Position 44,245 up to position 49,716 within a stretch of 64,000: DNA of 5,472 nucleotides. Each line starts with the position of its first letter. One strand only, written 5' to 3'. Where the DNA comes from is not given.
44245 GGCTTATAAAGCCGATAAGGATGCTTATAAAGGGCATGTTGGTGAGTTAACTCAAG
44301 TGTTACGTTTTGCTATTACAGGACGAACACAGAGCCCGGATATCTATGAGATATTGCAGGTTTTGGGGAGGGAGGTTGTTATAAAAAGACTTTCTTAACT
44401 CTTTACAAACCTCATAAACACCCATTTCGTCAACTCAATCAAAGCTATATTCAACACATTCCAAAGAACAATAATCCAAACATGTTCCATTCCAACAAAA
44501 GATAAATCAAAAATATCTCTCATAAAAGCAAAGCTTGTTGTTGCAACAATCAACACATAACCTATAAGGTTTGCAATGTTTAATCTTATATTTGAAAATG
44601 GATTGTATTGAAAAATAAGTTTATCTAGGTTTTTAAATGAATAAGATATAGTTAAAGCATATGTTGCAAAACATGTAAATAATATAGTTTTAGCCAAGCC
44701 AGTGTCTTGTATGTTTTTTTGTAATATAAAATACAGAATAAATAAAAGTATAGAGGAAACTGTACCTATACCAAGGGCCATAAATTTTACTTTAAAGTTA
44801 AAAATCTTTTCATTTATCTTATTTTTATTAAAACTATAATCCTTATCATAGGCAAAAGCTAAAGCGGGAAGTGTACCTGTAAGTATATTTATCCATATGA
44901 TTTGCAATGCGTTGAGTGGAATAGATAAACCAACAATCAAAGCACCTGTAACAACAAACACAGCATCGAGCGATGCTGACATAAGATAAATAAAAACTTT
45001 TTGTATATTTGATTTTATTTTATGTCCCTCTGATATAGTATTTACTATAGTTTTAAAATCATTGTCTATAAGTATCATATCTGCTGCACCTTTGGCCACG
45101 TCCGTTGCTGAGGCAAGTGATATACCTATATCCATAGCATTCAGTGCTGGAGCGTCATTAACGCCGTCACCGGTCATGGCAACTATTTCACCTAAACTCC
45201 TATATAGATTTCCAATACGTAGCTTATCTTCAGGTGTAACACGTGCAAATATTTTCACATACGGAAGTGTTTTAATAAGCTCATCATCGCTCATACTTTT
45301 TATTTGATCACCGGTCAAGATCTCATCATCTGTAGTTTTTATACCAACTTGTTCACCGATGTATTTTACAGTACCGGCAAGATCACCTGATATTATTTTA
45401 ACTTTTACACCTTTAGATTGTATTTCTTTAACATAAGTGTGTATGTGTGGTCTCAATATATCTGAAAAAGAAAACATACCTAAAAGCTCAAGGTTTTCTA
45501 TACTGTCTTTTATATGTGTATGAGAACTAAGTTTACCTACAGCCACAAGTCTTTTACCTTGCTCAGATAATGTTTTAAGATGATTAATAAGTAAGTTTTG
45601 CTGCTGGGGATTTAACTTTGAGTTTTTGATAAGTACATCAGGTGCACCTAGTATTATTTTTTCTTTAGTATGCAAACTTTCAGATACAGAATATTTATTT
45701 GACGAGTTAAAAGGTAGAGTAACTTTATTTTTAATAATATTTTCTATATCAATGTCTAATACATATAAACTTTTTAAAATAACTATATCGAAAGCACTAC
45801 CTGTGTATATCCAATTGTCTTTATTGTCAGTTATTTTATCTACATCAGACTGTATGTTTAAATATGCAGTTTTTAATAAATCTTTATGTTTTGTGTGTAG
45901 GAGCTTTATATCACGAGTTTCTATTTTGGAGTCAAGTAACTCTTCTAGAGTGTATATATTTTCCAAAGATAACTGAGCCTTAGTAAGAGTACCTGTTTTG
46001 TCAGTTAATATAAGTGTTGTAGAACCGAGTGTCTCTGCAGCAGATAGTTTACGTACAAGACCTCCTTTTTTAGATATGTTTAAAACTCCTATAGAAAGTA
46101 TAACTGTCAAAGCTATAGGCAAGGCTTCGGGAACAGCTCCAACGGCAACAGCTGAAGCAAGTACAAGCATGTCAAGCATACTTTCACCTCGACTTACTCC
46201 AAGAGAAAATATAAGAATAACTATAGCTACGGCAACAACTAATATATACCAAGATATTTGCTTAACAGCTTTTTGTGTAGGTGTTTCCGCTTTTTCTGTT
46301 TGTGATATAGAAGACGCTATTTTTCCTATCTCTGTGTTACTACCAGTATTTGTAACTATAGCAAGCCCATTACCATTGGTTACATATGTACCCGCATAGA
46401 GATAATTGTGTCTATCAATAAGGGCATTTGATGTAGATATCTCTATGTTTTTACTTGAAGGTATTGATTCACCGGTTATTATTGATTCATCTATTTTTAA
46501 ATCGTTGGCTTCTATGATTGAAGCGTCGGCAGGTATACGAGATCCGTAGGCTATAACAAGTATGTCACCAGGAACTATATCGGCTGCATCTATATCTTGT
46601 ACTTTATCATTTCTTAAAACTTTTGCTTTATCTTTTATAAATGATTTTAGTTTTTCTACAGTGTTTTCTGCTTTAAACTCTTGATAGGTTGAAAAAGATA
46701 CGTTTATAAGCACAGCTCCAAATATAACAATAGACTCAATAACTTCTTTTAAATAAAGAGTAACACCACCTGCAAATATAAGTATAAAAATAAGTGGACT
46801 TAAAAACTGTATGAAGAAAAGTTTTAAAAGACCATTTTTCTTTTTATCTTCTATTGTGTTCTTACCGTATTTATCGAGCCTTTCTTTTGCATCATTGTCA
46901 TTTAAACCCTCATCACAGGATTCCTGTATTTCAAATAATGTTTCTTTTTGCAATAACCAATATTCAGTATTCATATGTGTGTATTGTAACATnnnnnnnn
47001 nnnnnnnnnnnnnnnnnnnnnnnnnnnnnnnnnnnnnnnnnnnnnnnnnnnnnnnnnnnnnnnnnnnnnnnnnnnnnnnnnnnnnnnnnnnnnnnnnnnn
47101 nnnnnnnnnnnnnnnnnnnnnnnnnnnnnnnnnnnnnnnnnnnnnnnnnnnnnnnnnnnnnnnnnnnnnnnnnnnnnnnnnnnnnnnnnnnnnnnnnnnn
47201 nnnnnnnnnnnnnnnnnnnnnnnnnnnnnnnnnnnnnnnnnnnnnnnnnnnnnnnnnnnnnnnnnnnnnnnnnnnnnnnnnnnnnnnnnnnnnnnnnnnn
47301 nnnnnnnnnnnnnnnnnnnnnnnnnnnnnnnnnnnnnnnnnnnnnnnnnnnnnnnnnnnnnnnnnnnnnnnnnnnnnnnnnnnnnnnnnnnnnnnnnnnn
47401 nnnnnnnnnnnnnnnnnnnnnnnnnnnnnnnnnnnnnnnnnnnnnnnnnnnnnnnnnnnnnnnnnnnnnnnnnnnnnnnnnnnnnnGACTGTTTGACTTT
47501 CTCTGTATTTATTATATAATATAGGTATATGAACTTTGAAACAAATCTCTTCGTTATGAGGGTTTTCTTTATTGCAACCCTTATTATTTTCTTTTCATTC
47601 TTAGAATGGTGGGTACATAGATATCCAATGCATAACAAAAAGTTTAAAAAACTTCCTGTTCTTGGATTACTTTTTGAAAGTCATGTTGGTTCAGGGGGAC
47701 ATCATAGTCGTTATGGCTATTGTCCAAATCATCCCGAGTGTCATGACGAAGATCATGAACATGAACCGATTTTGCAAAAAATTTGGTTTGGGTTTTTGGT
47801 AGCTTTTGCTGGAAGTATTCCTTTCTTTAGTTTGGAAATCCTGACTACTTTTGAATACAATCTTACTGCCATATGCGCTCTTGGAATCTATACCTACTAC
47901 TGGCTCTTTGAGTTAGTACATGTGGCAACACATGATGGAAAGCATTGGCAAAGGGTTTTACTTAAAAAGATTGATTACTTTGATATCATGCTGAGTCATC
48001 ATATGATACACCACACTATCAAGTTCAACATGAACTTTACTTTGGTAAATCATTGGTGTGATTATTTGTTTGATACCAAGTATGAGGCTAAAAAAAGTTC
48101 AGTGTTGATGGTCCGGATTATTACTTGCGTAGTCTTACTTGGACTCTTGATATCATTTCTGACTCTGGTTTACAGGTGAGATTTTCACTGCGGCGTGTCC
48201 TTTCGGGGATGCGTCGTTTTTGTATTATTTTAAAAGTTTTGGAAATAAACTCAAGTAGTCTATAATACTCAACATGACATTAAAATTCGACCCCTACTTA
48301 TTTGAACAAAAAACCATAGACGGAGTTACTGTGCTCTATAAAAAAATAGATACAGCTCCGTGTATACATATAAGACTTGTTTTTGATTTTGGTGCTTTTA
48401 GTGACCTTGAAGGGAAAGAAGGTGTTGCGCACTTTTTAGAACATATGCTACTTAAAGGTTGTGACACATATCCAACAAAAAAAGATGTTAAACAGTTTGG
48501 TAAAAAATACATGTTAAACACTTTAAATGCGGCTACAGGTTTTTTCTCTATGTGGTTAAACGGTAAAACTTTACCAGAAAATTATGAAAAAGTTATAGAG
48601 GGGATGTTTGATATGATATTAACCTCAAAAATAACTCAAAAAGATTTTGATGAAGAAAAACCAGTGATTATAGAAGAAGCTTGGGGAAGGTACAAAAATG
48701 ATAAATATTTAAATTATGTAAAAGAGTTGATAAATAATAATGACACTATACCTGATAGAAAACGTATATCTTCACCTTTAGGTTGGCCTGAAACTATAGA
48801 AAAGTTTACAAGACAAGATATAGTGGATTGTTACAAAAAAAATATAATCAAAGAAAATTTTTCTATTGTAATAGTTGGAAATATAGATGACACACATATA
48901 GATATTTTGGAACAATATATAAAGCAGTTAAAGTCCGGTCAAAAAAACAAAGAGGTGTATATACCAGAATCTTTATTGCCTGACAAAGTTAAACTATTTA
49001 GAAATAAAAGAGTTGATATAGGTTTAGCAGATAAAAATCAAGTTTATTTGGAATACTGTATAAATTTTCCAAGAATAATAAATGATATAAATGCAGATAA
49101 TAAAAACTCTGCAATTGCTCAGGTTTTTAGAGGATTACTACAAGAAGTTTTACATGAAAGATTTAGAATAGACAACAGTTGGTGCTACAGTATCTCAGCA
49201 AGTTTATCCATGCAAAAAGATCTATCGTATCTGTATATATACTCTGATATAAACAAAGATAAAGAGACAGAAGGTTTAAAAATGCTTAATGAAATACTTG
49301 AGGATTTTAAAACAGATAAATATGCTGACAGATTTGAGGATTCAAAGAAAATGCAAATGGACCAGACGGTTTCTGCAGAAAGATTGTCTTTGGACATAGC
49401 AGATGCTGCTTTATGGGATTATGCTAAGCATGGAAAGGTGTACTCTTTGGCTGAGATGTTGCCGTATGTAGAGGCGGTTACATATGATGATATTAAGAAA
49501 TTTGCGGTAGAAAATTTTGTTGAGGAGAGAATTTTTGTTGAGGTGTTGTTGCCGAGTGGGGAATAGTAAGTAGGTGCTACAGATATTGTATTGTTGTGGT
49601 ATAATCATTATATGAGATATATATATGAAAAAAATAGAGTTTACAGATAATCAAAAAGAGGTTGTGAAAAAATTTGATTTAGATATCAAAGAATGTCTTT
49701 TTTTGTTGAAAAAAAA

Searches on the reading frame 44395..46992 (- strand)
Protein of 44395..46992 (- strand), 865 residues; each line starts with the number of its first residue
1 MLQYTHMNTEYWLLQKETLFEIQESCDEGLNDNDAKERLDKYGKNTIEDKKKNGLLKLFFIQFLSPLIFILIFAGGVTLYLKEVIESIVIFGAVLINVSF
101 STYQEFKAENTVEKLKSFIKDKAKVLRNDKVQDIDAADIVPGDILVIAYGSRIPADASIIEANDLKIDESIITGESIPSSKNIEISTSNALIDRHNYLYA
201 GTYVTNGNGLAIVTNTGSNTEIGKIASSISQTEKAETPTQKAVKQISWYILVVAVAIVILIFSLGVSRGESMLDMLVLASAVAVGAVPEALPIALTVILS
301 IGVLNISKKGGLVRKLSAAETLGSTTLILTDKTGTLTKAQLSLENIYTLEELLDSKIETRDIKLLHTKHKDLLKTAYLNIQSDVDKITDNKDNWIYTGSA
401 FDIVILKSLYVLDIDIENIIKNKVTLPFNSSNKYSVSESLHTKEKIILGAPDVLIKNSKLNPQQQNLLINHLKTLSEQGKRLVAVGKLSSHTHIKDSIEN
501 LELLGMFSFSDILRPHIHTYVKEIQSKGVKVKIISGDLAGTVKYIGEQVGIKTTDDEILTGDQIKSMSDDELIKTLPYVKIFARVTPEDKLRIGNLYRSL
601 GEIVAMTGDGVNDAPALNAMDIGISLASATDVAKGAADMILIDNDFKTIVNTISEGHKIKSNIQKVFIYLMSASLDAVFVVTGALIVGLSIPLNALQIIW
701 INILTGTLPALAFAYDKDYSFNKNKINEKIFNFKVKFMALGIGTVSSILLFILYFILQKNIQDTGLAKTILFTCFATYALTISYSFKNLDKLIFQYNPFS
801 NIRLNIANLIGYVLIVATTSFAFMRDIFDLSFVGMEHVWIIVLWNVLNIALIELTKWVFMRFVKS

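Call 12: search_protein_families(library=pfam, proteins=[window:44395-46992:-], max_evalue=0.01)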
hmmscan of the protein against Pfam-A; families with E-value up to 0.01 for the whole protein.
window:44395-46992:- (865 aa): 5 families
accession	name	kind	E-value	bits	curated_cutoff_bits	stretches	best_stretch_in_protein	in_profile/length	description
PF00122.25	E1-E2_ATPase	-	1.3e-51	175.2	28.1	1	119-309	3-181/181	E1-E2 ATPase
PF00689.26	Cation_ATPase_C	-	2.7e-21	76.6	27.3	1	691-858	2-175/175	Cation transporting ATPase, C-terminus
PF00690.31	Cation_ATPase_N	-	5.6e-15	55.2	20.4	1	12-77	2-68/69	Cation transporter/ATPase, N-terminus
PF00702.32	Hydrolase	-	5.6e-13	50.1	26.4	1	327-620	3-190/191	haloacid dehalogenase-like hydrolase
PF08282.18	Hydrolase_3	-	0.00013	22.3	20.9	1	603-651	205-253/255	haloacid dehalogenase-like hydrolase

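Call 13: search_protein_families(library=ncbifam, proteins=[window:44395-46992:-], max_evalue=0.01)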
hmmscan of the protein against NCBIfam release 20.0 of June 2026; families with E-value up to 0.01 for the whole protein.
window:44395-46992:- (865 aa): 24 families
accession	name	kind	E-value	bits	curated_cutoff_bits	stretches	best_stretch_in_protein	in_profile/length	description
TIGR01522.1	ATPase-IIA2_Ca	equivalog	3.8e-149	498.1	798.3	1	16-858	10-849/854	calcium-transporting P-type ATPase, PMR1-type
TIGR01647.1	ATPase-IIIA_H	equivalog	2.3e-114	383.2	615.5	1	29-794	1-709/755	plasma-membrane proton-efflux P-type ATPase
TIGR01116.1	ATPase-IIA1_Ca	equivalog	2.9e-106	356.4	703.4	1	62-852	4-790/799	calcium-translocating P-type ATPase, SERCA-type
TIGR01524.1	ATPase-IIIB_Mg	equivalog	2.4e-104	350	610.75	1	13-757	17-760/867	magnesium-translocating P-type ATPase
TIGR01517.1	ATPase-IIB_Ca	equivalog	6.6e-95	319.1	507.05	1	21-804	47-823/882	calcium-translocating P-type ATPase, PMCA-type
TIGR01106.1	ATPase-IIC_X-K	subfamily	1.6e-87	294.4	946.1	2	25-444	32-470/997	Na,H/K antiporter P-type ATPase subunit alpha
TIGR01523.1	ATPase-IID_K-Na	equivalog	2.2e-85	287.1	645.05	3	11-235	7-236/997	potassium/sodium efflux P-type ATPase, fungal-type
NF011702.0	PRK15122.1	subfamily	5.9e-85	285.9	975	1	16-757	37-795/907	magnesium-translocating P-type ATPase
TIGR01494.1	ATPase_P-type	subfamily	2.4e-75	253.8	62.3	3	89-358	1-245/478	HAD-IC family P-type ATPase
TIGR01525.1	ATPase-IB_hvy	subfamily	2.4e-68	231.4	346.25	2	72-552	6-428/560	heavy metal translocating P-type ATPase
TIGR01657.1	P-ATPase-V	hypoth_equivalog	1.5e-60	204.9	618.25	2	24-567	134-713/1055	ATP13A2 family polyamine export P-type ATPase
TIGR01512.1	ATPase-IB2_Cd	subfamily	2.4e-51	175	313.5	3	70-350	4-259/494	cadmium family heavy metal-translocating P-type ATPase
TIGR01511.1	ATPase-IB1_Cu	subfamily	4.2e-51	174.4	397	3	86-356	45-292/542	copper-translocating P-type ATPase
NF008262.1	PRK11033.1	equivalog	1.5e-40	139.4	1005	2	78-360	189-460/731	zinc/cadmium/mercury/lead-transporting ATPase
NF033775.1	P_type_ZntA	exception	1.5e-32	112.8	1240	2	83-356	199-461/732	Zn(II)/Cd(II)/Pb(II) translocating P-type ATPase ZntA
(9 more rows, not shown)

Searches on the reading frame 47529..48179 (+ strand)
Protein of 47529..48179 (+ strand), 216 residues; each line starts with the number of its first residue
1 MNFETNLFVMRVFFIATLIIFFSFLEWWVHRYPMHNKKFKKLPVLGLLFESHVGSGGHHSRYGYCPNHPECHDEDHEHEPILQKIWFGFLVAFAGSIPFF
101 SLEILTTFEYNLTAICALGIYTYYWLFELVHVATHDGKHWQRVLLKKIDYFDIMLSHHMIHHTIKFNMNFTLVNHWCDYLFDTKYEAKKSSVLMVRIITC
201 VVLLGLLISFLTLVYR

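Call 12: search_protein_families(library=pfam, proteins=[window:47529-48179:+], max_evalue=0.01)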
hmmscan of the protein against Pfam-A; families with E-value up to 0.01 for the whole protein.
window:47529-48179:+ (216 aa): 1 family
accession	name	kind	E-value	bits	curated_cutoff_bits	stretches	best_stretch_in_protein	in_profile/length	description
PF04116.19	FA_hydroxylase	-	1.5e-05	25.9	31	1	16-183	2-132/132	Fatty acid hydroxylase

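Call 13: search_protein_families(library=ncbifam, proteins=[window:47529-48179:+], max_evalue=0.01)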
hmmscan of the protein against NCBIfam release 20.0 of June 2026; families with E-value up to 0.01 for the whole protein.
window:47529-48179:+ (216 aa): 0 families

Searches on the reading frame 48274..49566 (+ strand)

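Call 60: search_protein_families(library=pfam, proteins=[window:48274-49566:+], max_evalue=0.001)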
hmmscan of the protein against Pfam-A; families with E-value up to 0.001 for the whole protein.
window:48274-49566:+ (430 aa): 2 families
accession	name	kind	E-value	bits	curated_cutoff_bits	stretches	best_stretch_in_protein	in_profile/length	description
PF05193.26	Peptidase_M16_C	-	5.3e-20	72.5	23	1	177-349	1-168/181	Peptidase M16 inactive domain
PF00675.25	Peptidase_M16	-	1.3e-13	51.5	22.3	1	20-135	2-115/149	Insulinase (Peptidase family M16)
